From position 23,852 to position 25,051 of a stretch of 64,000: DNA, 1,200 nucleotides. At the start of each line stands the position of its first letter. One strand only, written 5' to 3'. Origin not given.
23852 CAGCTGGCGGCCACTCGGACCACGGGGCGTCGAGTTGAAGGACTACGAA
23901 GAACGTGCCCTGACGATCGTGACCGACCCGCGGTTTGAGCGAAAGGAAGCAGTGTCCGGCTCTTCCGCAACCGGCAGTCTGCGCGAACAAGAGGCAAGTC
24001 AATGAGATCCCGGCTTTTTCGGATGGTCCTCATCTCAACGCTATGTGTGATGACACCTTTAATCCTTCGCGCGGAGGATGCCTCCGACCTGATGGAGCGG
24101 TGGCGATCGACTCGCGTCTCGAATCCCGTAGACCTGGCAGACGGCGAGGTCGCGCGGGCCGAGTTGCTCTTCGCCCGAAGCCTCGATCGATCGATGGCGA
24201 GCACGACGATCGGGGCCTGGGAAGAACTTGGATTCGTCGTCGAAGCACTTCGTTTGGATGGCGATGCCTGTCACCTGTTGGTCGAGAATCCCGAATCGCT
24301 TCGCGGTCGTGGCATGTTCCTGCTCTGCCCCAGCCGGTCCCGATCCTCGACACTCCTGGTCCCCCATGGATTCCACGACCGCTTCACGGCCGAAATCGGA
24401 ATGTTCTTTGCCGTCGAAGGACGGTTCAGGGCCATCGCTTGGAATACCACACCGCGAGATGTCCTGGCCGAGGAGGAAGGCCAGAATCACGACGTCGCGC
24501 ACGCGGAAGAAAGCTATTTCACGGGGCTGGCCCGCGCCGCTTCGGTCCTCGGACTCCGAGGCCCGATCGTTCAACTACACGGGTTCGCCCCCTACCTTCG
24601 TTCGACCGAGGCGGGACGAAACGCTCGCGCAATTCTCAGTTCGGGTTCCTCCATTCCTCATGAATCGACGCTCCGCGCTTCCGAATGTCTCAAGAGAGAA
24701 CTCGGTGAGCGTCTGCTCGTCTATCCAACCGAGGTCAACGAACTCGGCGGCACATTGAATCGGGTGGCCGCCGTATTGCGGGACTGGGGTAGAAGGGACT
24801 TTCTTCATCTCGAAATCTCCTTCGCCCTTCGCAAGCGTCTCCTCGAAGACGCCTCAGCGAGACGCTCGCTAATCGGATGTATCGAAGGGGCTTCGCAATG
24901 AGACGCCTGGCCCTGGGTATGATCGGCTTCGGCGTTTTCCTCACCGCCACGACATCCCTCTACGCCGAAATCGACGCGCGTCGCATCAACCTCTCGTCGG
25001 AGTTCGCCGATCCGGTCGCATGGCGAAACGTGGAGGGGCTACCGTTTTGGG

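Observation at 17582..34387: Seven-gene, fully translationally coupled operon: a non-canonical, envelope-spanning PgsB/PgsC-type polyamide (poly-gamma-glutamate-like) synthesis and export system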

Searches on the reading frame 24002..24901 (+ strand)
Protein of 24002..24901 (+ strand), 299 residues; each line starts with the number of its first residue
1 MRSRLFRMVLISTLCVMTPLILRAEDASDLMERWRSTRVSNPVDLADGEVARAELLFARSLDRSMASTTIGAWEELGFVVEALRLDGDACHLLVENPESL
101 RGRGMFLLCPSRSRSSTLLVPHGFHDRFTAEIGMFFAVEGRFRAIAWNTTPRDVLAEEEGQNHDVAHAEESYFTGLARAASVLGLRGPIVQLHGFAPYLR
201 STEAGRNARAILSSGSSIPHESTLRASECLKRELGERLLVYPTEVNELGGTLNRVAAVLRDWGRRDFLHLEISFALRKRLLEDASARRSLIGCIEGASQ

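Call 3: search_protein_families(library=pfam, proteins=[window:24002-24901:+], max_evalue=0.01)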
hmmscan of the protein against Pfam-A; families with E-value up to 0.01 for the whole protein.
window:24002-24901:+ (299 aa): 0 families

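Call 4: search_protein_families(library=ncbifam, proteins=[window:24002-24901:+], max_evalue=0.01)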
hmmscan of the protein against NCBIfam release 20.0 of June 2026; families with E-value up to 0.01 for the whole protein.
window:24002-24901:+ (299 aa): 0 families

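Call 33: search_solved_structures(query=A2, max_evalue=10, show_alignments=3)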
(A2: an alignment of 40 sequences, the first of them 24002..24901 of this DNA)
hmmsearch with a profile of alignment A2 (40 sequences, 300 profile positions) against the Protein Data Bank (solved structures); distinct sequences matched with E-value up to 10: 3.
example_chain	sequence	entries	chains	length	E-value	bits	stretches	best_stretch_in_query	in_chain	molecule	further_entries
6dbp_A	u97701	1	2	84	0.73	12.3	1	89-130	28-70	RNA-binding protein Musashi homolog 2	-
6nty_A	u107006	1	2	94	0.81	12.2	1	89-131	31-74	RNA-binding protein Musashi homolog 2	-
6c8u_1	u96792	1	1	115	1.2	11.6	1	89-131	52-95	RNA-binding protein Musashi homolog 2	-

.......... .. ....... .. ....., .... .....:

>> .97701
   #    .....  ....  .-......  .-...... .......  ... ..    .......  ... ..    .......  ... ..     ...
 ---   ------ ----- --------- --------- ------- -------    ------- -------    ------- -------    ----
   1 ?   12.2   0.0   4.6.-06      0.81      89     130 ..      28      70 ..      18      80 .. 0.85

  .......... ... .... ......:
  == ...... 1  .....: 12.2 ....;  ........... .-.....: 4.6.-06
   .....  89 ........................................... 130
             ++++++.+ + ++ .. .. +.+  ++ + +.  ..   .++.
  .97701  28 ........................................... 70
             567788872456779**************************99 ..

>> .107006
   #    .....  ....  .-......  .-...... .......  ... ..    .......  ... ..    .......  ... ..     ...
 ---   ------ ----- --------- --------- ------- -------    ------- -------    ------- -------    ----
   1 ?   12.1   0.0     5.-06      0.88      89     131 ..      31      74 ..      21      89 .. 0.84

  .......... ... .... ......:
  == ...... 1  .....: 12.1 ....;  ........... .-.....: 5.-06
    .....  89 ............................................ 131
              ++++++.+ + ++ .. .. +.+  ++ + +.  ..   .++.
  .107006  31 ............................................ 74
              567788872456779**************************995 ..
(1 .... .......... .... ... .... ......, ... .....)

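Call 91: search_protein_representatives(protein=window:24002-24901:+)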
Query: 299 residues. Proteins with E-value up to 0.001 (for the whole library): 1110; up to 1e-10: 715; up to 1e-30: 136. The best 150 are listed.
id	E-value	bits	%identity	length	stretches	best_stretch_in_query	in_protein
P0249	5.9e-111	386.6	62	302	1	10-298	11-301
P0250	8.8e-76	271.2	51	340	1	29-297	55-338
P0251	2.0e-57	211.0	62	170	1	129-297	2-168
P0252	2.7e-51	190.9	41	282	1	32-295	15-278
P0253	8.6e-49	182.6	39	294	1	19-291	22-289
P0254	4.0e-48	180.5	36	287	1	13-294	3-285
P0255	3.3e-45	170.9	34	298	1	6-298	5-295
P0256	1.4e-44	168.9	38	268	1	46-295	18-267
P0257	2.8e-44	167.9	36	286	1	12-294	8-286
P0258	3.2e-44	167.6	36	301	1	7-295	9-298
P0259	8.8e-44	166.2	38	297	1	47-295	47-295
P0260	2.9e-43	164.5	36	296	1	10-294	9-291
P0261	4.0e-43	164.0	38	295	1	22-294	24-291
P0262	7.1e-43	163.2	36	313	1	23-294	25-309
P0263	1.1e-42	162.6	37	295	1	13-295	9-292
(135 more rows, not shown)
